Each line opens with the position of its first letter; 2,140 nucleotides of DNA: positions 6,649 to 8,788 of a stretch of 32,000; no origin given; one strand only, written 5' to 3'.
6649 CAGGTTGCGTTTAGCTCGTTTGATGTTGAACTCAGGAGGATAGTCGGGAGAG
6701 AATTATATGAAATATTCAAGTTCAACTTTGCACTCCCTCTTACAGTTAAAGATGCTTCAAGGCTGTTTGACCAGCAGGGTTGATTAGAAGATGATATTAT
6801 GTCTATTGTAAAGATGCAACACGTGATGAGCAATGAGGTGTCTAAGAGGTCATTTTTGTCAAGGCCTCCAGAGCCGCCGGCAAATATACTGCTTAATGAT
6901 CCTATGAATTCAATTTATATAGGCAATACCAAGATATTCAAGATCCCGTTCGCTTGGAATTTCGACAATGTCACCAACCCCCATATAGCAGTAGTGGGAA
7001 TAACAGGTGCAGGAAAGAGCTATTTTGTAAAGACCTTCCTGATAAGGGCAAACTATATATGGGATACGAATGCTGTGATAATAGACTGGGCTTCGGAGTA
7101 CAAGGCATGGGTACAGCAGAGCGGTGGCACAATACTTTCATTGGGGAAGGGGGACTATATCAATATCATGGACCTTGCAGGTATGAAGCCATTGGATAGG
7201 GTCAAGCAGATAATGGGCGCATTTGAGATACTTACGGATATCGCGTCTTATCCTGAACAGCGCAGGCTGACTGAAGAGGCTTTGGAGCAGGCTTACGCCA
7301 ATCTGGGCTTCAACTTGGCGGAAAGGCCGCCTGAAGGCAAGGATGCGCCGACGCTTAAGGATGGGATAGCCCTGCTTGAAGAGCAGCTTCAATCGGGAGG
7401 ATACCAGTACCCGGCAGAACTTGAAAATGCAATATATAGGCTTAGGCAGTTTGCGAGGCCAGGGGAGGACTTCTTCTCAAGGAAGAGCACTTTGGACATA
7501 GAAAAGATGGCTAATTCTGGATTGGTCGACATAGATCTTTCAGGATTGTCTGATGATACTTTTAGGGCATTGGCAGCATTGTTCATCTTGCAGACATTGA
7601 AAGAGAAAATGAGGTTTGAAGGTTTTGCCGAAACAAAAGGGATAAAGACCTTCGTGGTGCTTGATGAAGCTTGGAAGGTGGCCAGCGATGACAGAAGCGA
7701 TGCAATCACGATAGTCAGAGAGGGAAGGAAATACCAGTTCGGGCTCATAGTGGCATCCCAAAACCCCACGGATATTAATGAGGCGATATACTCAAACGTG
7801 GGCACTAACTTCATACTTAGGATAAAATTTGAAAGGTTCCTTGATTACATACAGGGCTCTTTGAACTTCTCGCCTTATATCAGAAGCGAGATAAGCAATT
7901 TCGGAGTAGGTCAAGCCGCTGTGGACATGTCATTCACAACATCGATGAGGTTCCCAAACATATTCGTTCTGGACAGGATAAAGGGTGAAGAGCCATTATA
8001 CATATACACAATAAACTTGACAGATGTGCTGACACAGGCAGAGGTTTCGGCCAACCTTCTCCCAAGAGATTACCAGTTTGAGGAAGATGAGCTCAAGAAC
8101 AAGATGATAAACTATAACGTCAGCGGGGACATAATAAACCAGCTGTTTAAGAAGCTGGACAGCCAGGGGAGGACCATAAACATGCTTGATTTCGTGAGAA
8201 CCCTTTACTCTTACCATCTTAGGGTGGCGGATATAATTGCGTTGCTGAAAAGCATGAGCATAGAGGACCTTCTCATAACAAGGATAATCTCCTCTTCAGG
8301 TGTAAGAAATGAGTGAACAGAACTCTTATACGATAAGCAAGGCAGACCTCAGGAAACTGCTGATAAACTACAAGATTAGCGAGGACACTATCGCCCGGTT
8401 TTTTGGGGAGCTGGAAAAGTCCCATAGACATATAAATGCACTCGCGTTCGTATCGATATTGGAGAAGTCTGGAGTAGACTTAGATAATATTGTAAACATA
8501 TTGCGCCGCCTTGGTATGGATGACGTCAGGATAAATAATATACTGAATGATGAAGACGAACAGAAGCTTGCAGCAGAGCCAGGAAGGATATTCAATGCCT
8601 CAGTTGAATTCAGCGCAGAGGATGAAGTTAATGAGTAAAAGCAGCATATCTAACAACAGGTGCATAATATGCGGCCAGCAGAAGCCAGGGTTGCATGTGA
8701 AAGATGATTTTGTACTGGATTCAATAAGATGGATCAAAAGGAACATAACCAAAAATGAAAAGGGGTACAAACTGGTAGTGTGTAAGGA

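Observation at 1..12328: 12-kb translationally coupled cluster: candidate uncharacterised envelope translocation machine built around one VirB4-like ATPase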

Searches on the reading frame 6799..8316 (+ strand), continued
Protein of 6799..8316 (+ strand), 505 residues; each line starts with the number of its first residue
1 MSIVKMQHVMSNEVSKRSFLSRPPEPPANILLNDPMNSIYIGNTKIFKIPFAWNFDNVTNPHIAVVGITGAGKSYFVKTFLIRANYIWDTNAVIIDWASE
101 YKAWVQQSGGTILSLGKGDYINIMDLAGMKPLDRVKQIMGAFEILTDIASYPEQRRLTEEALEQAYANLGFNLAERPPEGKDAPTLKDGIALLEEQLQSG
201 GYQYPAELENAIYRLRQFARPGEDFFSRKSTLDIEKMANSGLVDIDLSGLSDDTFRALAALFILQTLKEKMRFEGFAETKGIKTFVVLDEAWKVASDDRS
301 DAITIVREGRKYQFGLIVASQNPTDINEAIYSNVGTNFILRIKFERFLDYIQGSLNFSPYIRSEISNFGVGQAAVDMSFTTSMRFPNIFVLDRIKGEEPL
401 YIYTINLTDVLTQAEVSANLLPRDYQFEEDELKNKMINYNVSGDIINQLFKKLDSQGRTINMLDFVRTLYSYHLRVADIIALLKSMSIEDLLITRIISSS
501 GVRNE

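Call 97: find_encoding_contigs(protein=P0258, flank=10000, max_places=2)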
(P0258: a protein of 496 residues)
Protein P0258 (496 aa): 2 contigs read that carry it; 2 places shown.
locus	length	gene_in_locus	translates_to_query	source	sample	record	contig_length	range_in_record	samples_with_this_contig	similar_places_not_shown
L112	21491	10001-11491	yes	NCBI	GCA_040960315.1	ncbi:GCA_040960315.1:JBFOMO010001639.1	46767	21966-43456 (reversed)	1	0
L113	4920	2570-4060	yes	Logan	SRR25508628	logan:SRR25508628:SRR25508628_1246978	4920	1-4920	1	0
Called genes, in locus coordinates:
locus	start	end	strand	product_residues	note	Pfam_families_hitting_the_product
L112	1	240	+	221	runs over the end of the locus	PF02223:Thymidylate_kin, PF13521:AAA_28 (weak)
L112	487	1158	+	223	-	PF00702:Hydrolase, PF13419:HAD_2, PF13242:Hydrolase_like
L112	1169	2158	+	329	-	PF00557:Peptidase_M24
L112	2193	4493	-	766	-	-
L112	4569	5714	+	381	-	PF00155:Aminotran_1_2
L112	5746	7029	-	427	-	PF01926:MMR_HSR1, PF02421:FeoB_N (weak), PF08438:YGR210-like_G4, PF02824:TGS, PF06071:YchF-GTPase_C (faint)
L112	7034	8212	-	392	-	PF13428:TPR_14 (faint), PF14559:TPR_19 (faint), PF13414:TPR_11 (faint), PF00515:TPR_1 (faint), PF07719:TPR_2 (faint), PF13432:TPR_16 (faint), PF13181:TPR_8 (faint), PF13424:TPR_12 (faint), +1 more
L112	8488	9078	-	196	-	PF01914:MarC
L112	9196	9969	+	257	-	-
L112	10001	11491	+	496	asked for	PF01935:DUF87, PF12846:AAA_10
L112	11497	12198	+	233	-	-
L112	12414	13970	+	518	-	PF03483:B3_4 (weak), PF03484:B5, PF17759:tRNA_synthFbeta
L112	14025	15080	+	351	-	-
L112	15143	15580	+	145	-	-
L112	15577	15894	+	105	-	-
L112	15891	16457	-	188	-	PF18894:PhageMetallopep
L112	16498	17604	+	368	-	PF03193:RsgA_GTPase (faint), PF01926:MMR_HSR1, PF02421:FeoB_N, PF16897:MMR_HSR1_Xtn, PF02824:TGS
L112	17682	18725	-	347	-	PF01978:TrmB (faint)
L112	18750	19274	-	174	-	PF01613:Flavin_Reduct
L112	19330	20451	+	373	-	-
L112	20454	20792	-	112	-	-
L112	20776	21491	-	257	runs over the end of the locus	PF00398:RrnaAD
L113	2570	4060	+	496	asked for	PF01935:DUF87, PF12846:AAA_10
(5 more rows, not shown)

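Call 98: find_encoding_contigs(protein=P0257, flank=10000, max_places=1)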
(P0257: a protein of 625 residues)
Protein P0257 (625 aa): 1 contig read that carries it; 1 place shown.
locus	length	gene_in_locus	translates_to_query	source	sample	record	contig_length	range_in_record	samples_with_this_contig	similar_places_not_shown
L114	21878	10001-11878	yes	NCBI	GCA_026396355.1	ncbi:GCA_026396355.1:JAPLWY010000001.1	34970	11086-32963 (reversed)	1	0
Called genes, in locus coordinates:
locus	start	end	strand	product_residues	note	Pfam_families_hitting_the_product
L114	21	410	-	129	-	PF18477:PIN_9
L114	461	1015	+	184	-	PF01994:Trm56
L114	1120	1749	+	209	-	PF02002:TFIIE_alpha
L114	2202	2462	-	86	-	PF05239:PRC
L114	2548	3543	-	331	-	PF00348:polyprenyl_synt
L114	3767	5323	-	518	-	PF27854:Heavy_Cys_CGP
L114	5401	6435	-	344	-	PF01926:MMR_HSR1 (faint), PF08438:YGR210-like_G4, PF02824:TGS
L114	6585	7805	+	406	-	PF00004:AAA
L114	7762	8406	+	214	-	-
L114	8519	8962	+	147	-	-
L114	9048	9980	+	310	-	PF13793:Pribosyltran_N, PF00156:Pribosyltran, PF14572:Pribosyl_synth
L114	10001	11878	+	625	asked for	PF01935:DUF87, PF12846:AAA_10 (faint)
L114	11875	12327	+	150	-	-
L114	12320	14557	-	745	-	-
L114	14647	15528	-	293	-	PF00535:Glycos_transf_2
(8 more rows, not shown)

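Call 99: find_encoding_contigs(protein=P0262, flank=10000, max_places=1)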
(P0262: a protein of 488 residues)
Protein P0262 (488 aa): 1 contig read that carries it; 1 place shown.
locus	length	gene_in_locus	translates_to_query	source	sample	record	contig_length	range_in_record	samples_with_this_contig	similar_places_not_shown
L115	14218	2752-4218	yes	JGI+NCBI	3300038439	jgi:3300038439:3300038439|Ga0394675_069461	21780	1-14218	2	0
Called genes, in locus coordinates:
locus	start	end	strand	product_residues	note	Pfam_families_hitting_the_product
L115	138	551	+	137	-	PF18962:Por_Secre_tail, PF13860:FlgD_ig (weak)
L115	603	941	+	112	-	PF10571:UPF0547 (faint), PF12773:DZR, PF13240:Zn_Ribbon_1 (faint), PF13248:Zn_ribbon_3 (faint), PF12773:DZR (weak)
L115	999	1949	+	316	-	-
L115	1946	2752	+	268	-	-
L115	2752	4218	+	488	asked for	PF01935:DUF87, PF12846:AAA_10 (faint)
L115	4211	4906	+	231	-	-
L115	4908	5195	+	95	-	-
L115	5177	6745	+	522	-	PF18262:PhetRS_B1 (faint), PF03483:B3_4 (weak), PF03484:B5, PF17759:tRNA_synthFbeta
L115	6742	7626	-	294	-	-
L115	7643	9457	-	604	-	PF02881:SRP54_N, PF06414:Zeta_toxin (weak), PF13604:AAA_30 (weak), PF00448:SRP54, PF13207:AAA_17 (weak)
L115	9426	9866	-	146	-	PF02996:Prefoldin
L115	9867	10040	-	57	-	PF01775:Ribosomal_L18A (weak)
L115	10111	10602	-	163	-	PF01588:tRNA_bind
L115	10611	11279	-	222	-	PF01912:eIF-6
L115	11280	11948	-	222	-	-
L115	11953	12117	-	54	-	PF00832:Ribosomal_L39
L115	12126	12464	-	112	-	-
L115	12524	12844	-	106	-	PF01984:dsDNA_bind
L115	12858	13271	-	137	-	PF01090:Ribosomal_S19e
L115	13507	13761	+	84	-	-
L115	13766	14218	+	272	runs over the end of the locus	-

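Call 100: find_encoding_contigs(protein=P0289, flank=10000, max_places=1)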
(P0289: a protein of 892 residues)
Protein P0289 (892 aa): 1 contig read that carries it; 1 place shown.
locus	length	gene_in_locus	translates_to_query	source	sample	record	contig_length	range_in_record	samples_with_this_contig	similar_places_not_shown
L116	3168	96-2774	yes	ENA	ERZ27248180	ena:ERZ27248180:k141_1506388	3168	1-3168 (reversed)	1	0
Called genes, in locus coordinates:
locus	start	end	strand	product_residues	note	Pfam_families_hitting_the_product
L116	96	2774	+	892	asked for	PF01935:DUF87, PF12846:AAA_10 (faint), PF19044:P-loop_TraG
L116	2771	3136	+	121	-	-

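Call 102: search_protein_families(library=pfam, proteins=[L115:996-1946:+, L115:1946-2749:+, L112:9196-9966:+, L115:4211-4903:+, P0289, P0304, P0299, P0291, P0300, P0334], max_evalue=1)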
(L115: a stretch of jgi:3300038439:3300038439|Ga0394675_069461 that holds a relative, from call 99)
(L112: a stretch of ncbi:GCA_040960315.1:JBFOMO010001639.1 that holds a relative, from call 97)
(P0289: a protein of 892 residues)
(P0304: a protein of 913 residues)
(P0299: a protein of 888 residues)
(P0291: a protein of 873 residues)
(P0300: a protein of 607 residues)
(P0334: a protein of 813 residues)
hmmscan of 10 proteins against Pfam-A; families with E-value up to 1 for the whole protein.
L115:996-1946:+ (317 aa): 0 families

L115:1946-2749:+ (268 aa): 1 family
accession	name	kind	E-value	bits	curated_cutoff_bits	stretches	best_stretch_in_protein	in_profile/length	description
PF11690.13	DUF3287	-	0.064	13.6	27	1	102-184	6-90/121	Protein of unknown function (DUF3287)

L112:9196-9966:+ (257 aa): 0 families

L115:4211-4903:+ (231 aa): 6 families
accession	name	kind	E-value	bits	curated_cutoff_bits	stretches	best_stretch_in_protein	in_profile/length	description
PF04157.22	EAP30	-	4.7e-05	23.7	26.8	1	170-228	155-215/219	EAP30/Vps36 family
PF01680.23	SOR_SNZ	-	0.0032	17.7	27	1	108-185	101-178/207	SOR/SNZ family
PF21100.3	MCM_C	-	0.03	14.6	27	1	187-229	9-54/64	MCM protein C-terminal winged helix-turn-helix domain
PF13338.12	AbiEi_4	-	0.097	13.2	25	1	186-231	1-41/49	Transcriptional regulator, AbiEi antitoxin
PF22798.2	DUF5817_CT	-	0.14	12.4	29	1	200-228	17-45/54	DUF5817, C-terminal domain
PF09743.14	E3_UFM1_ligase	-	0.17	11.9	23.2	1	183-225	55-97/272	E3 UFM1-protein ligase 1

P0289 (892 aa): 12 families
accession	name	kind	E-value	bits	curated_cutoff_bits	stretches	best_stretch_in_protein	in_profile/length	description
PF01935.23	DUF87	-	1.2e-18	68.4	23.2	1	300-518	3-217/220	Helicase HerA, central domain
PF19044.6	P-loop_TraG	-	3.6e-08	32.9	25.8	1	317-666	28-384/413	TraG P-loop domain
PF12846.13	AAA_10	-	5e-08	32.8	27.5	2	314-365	17-67/362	AAA-like domain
PF01580.24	FtsK_SpoIIIE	-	3.9e-05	23.7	24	1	298-341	20-62/221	FtsK/SpoIIIE family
PF10412.15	TrwB_AAD_bind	-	0.0056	16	20.5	0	317-362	14-58/387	Type IV secretion-system coupling protein DNA-binding domain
PF00005.33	ABC_tran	-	0.023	15.8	25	1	313-340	6-33/137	ABC transporter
PF22044.1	SPO24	-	0.12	13.4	27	1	142-178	13-52/64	Sporulation protein 24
PF08477.19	Roc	-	0.13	13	27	1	321-356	2-37/119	Ras of Complex, Roc, domain of DAPkinase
PF20720.3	nSTAND3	-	0.19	11.9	27.2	0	319-349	18-48/155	Novel STAND NTPase 3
PF20703.3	nSTAND1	-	0.19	11.7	27.1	1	298-336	15-51/379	Novel STAND NTPase 1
PF13401.12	AAA_22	-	0.21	12.3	27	0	320-342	7-29/130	AAA domain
PF13479.12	AAA_24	-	0.59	10.4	27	1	319-354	3-29/195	AAA domain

P0304 (913 aa): 10 families
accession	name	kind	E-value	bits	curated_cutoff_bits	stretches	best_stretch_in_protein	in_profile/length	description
PF01935.23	DUF87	-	1.5e-14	55.1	23.2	1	302-512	4-211/220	Helicase HerA, central domain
PF12846.13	AAA_10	-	2e-06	27.5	27.5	1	315-378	17-77/362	AAA-like domain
PF19044.6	P-loop_TraG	-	3e-06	26.6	25.8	2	465-551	181-266/413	TraG P-loop domain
PF05872.18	HerA_C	-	0.00084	18.5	22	1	315-364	17-65/502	Helicase HerA-like C-terminal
PF01580.24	FtsK_SpoIIIE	-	0.0024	17.8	24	1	301-338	22-58/221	FtsK/SpoIIIE family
PF13401.12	AAA_22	-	0.024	15.4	27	1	320-355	6-40/130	AAA domain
PF13479.12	AAA_24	-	0.11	12.7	27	1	319-413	2-89/195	AAA domain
PF00005.33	ABC_tran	-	0.12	13.5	25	1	319-344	11-36/137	ABC transporter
PF06414.18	Zeta_toxin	-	0.15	11.9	22.3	1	318-344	14-41/199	Zeta toxin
PF13473.12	Cupredoxin_1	-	0.51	10.8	27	0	5-55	2-52/104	Cupredoxin-like domain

P0299 (888 aa): 18 families
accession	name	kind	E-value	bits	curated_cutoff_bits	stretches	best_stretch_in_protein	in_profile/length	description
PF01935.23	DUF87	-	1.4e-13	52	23.2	1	294-496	3-203/220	Helicase HerA, central domain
PF12846.13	AAA_10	-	2.9e-07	30.3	27.5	1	304-357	13-65/362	AAA-like domain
PF19044.6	P-loop_TraG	-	3.8e-06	26.3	25.8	2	309-369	26-85/413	TraG P-loop domain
PF01580.24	FtsK_SpoIIIE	-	0.00018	21.4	24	1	293-332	21-59/221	FtsK/SpoIIIE family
PF13401.12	AAA_22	-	0.00025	21.8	27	1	311-352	4-44/130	AAA domain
PF05872.18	HerA_C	-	0.0008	18.6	22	1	297-373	7-79/502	Helicase HerA-like C-terminal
PF04851.21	ResIII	-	0.0021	18.4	22.5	1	310-347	21-59/164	Type III restriction enzyme, res subunit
PF10412.15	TrwB_AAD_bind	-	0.0024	17.3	20.5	1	310-354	13-56/387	Type IV secretion-system coupling protein DNA-binding domain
PF25199.1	nSTAND_NTPase5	-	0.012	15.9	34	1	311-355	40-84/145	Novel STAND NTPase 5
PF00005.33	ABC_tran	-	0.017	16.1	25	1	305-342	4-41/137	ABC transporter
PF20720.3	nSTAND3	-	0.021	15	27.2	1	310-346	15-50/155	Novel STAND NTPase 3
PF13245.12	AAA_19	-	0.044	14.4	25.1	0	822-847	36-63/134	AAA domain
PF12696.13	TraG-D_C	-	0.052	13.9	22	1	529-607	2-86/126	TraM recognition site of TraD and TraG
PF13238.12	AAA_18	-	0.058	14.3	29.4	1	316-350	2-32/128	AAA domain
PF12775.13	AAA_7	-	0.078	12.9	25.8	1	305-344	26-66/181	P-loop containing dynein motor region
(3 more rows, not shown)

P0291 (873 aa): 13 families
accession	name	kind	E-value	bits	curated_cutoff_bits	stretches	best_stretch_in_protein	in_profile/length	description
PF01935.23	DUF87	-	2.6e-13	51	23.2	1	302-510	4-209/220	Helicase HerA, central domain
PF12846.13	AAA_10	-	5.8e-07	29.3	27.5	2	312-366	14-67/362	AAA-like domain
PF10412.15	TrwB_AAD_bind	-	2.7e-06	26.9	20.5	1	318-363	14-58/387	Type IV secretion-system coupling protein DNA-binding domain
PF01580.24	FtsK_SpoIIIE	-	1.1e-05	25.4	24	1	300-340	21-60/221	FtsK/SpoIIIE family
PF13401.12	AAA_22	-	0.035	14.8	27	1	321-348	7-33/130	AAA domain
PF12775.13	AAA_7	-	0.084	12.8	25.8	1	320-353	34-68/181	P-loop containing dynein motor region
PF00005.33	ABC_tran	-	0.11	13.5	25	1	321-344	13-36/137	ABC transporter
PF25199.1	nSTAND_NTPase5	-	0.12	12.6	34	0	319-338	41-60/145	Novel STAND NTPase 5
PF00910.28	RNA_helicase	-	0.14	13.1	21.5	0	322-345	1-24/105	RNA helicase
PF13191.12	AAA_16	-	0.16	12.9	32.6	1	320-340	25-45/167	AAA ATPase domain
PF09974.14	DUF2209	-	0.19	12.5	26.8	1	429-464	37-71/121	Uncharacterized protein conserved in archaea (DUF2209)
PF13555.12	AAA_29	-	0.21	11.8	27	1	321-336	24-39/61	P-loop containing region of AAA domain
PF13238.12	AAA_18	-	0.47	11.3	29.4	0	322-358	1-25/128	AAA domain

P0300 (607 aa): 16 families
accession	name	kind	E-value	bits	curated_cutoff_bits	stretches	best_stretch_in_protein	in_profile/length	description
PF01935.23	DUF87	-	3.4e-15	57.2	23.2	1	54-259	23-218/220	Helicase HerA, central domain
PF12846.13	AAA_10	-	1.9e-09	37.5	27.5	2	274-369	243-344/362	AAA-like domain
PF19044.6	P-loop_TraG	-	4.5e-09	35.9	25.8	1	47-357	22-345/413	TraG P-loop domain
PF05872.18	HerA_C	-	1.7e-08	34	22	1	279-378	272-375/502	Helicase HerA-like C-terminal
PF12696.13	TraG-D_C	-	2.7e-05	24.5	22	1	272-348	1-83/126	TraM recognition site of TraD and TraG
PF10412.15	TrwB_AAD_bind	-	7.5e-05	22.2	20.5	1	52-97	13-56/387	Type IV secretion-system coupling protein DNA-binding domain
PF01580.24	FtsK_SpoIIIE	-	0.00062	19.7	24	1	53-76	37-61/221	FtsK/SpoIIIE family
PF13401.12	AAA_22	-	0.0099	16.6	27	0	55-76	6-27/130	AAA domain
PF04851.21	ResIII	-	0.018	15.4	22.5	0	252-286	101-140/164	Type III restriction enzyme, res subunit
PF24739.1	DUF7690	-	0.1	13.5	25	0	479-520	18-55/84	Domain of unknown function (DUF7690)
PF10877.13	DUF2671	-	0.17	12.2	23.2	0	418-458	45-85/89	Protein of unknown function (DUF2671)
PF01443.25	Viral_helicase1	-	0.17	12.1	21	1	57-77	1-21/228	Viral superfamily 1 RNA helicase core domain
PF00270.35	DEAD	-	0.17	12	26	0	266-286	113-132/167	DEAD/DEAH box helicase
PF01978.25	TrmB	-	0.22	11.8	25.6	1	407-458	3-54/68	Sugar-specific transcriptional regulator TrmB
PF25199.1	nSTAND_NTPase5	-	0.23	11.7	34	0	49-76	36-63/145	Novel STAND NTPase 5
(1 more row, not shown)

P0334 (813 aa): 7 families
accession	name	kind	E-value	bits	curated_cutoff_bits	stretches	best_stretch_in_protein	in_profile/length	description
PF01935.23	DUF87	-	2e-10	41.6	23.2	1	262-342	14-92/220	Helicase HerA, central domain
PF01580.24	FtsK_SpoIIIE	-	9.2e-06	25.7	24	1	269-346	36-120/221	FtsK/SpoIIIE family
PF12846.13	AAA_10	-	5e-05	22.9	27.5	1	268-332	18-78/362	AAA-like domain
PF10412.15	TrwB_AAD_bind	-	0.017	14.5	20.5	1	270-336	14-72/387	Type IV secretion-system coupling protein DNA-binding domain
PF05872.18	HerA_C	-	0.057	12.5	22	0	485-545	255-319/502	Helicase HerA-like C-terminal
PF06868.16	DUF1257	-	0.21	12.3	22.2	1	710-736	71-98/103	Protein of unknown function (DUF1257)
PF25199.1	nSTAND_NTPase5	-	0.25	11.6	34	0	273-296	43-66/145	Novel STAND NTPase 5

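Call 125: find_related_loci(query=A1, collection=viral_contigs, flank=10000)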
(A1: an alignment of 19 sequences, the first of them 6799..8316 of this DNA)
Query A1 (505 aa) in viral_contigs; peptide patterns used: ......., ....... (x = any residue, [..] = any of these).
123 stretches matched a pattern, but none encodes a relative of the query by tblastn (E <= 1e-3).

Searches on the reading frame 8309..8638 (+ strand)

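Call 4: search_protein_families(library=pfam, proteins=[window:8309-8638:+], max_evalue=0.1)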
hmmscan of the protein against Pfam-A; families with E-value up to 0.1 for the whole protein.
window:8309-8638:+ (109 aa): 2 families
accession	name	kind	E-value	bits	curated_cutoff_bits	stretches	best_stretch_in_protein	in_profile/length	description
PF04760.21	IF2_N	-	0.0058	16.8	25.3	1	52-90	11-49/53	Translation initiation factor IF-2, N-terminal region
PF00749.27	tRNA-synt_1c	-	0.056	12.8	23.4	1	38-85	245-292/314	tRNA synthetases class I (E and Q), catalytic domain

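Call 5: search_protein_families(library=ncbifam, proteins=[window:8309-8638:+], max_evalue=0.1)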
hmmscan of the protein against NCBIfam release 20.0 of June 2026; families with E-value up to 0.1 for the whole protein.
window:8309-8638:+ (109 aa): 1 family
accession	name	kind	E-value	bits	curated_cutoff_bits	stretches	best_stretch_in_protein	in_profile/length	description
NF041849.1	trans_regNmlR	equivalog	0.076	13.1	175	0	37-87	39-91/117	stress response transcriptional regulator NmlR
